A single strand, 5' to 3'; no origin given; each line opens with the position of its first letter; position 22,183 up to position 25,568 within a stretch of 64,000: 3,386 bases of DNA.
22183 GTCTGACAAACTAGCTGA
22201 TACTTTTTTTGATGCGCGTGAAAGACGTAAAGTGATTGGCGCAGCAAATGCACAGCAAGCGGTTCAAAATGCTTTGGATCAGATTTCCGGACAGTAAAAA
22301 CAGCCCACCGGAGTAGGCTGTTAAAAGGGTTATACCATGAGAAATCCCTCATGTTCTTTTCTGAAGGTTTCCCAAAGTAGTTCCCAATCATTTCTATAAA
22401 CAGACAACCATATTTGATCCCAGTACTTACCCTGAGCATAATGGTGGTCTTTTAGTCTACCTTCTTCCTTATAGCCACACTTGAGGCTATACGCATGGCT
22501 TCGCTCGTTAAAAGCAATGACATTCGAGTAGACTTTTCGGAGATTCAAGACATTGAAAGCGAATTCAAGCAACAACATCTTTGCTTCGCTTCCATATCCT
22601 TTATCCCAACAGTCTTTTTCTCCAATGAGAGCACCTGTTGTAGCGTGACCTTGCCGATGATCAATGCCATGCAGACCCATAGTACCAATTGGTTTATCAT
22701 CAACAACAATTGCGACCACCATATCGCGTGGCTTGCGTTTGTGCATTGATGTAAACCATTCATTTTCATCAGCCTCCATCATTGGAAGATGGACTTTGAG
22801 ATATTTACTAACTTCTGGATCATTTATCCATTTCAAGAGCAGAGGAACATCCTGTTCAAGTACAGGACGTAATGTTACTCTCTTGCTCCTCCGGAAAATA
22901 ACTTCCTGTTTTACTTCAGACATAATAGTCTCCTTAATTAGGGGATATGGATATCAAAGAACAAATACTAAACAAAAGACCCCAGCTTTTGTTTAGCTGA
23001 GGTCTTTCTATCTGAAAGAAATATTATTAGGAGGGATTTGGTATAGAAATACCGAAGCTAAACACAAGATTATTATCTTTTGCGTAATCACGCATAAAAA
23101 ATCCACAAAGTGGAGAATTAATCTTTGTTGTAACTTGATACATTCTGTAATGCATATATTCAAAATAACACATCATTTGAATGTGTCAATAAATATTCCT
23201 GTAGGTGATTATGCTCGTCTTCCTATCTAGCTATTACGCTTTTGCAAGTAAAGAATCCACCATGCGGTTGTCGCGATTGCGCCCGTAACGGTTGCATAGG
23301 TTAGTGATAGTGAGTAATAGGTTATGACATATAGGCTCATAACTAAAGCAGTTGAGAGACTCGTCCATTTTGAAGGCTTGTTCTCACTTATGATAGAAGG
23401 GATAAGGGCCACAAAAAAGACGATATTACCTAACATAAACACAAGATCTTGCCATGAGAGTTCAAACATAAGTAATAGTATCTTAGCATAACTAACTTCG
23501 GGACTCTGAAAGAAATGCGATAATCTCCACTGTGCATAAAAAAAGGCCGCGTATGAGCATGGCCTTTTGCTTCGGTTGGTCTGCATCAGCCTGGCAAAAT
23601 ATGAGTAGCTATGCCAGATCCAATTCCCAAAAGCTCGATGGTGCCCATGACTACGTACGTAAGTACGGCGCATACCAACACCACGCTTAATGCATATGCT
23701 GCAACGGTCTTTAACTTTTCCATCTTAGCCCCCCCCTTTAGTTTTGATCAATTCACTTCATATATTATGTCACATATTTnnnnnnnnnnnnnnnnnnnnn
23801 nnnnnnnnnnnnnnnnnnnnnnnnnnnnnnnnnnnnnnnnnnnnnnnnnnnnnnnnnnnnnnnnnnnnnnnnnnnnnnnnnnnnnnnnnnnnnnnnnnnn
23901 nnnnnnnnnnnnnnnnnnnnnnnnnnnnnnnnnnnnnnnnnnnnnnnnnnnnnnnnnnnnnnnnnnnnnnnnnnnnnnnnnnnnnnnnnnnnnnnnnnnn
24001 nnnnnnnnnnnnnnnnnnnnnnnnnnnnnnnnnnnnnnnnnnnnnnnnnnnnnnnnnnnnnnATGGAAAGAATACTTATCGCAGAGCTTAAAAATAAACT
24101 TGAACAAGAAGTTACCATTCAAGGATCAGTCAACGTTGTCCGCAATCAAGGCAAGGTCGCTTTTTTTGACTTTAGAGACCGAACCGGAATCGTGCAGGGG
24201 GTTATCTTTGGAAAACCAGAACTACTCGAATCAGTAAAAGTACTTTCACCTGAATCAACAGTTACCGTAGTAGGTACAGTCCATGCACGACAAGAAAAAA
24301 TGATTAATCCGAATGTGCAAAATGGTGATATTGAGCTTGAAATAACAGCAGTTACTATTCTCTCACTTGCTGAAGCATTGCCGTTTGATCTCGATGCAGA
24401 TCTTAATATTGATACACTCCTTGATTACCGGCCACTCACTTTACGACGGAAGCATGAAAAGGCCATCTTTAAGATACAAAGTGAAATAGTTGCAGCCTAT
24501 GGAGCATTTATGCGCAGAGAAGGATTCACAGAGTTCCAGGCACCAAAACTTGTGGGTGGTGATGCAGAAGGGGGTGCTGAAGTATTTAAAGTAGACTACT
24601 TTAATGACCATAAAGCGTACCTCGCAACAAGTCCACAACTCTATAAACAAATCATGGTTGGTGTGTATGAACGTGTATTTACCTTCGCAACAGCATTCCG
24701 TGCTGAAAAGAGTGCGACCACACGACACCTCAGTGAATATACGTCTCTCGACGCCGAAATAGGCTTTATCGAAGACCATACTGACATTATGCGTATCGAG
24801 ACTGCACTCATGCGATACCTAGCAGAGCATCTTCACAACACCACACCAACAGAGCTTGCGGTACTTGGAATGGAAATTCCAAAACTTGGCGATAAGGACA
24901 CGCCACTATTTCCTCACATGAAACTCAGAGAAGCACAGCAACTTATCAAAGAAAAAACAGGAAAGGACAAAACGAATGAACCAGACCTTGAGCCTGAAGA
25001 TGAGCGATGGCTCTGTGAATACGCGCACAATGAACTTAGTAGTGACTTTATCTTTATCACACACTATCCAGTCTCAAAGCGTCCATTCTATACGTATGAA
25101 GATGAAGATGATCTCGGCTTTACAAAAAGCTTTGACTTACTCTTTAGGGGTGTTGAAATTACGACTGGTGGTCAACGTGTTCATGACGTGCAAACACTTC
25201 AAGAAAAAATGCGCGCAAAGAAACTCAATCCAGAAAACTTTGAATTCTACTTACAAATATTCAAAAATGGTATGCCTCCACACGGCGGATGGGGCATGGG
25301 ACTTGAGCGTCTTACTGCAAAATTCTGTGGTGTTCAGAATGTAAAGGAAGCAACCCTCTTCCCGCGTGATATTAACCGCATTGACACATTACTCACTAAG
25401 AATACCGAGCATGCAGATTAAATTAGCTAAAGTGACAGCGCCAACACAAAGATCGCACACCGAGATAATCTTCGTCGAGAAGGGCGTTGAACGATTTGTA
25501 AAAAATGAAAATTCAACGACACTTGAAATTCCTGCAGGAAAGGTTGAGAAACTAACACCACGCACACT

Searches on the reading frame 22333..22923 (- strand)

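Call 88: search_protein_families(library=pfam, proteins=[window:22333-22923:-], max_evalue=0.001)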
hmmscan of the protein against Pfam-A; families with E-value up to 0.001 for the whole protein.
window:22333-22923:- (197 aa): 4 families
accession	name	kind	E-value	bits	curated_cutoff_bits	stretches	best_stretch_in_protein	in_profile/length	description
PF13302.13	Acetyltransf_3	-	1.6e-24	87.6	25.4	1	15-152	1-138/138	Acetyltransferase (GNAT) domain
PF13420.13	Acetyltransf_4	-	6.8e-13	49.4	24.3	1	19-172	2-155/155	Acetyltransferase (GNAT) domain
PF00583.31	Acetyltransf_1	-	8.2e-11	42.6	20.7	1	52-151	23-116/116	Acetyltransferase (GNAT) family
PF13523.12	Acetyltransf_8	-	3.8e-09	36.7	27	1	22-156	2-142/145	Acetyltransferase (GNAT) domain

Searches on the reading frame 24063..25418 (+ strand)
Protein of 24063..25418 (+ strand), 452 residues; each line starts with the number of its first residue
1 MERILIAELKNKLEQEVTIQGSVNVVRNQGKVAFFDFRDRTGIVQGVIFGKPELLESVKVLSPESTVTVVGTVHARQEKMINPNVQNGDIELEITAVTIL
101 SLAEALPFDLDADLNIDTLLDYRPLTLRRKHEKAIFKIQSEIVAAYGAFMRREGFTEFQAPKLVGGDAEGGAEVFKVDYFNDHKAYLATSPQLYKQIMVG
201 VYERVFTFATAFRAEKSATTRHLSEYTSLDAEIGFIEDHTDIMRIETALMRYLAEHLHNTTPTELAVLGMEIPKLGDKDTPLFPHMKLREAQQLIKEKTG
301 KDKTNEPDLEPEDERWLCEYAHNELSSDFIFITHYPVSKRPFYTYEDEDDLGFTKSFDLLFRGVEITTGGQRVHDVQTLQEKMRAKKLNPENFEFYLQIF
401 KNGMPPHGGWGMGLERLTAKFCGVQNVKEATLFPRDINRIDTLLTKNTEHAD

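Call 88: search_protein_families(library=pfam, proteins=[window:24063-25418:+], max_evalue=0.001)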
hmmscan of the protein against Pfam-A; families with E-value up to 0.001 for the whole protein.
window:24063-25418:+ (452 aa): 2 families
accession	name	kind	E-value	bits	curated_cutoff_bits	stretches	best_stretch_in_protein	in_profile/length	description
PF00152.25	tRNA-synt_2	-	2.8e-81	273.4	25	1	116-436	2-307/308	tRNA synthetases class II (D, K and N)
PF01336.31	tRNA_anti-codon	-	1.2e-13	51.2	27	1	17-99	1-74/75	OB-fold nucleic acid binding domain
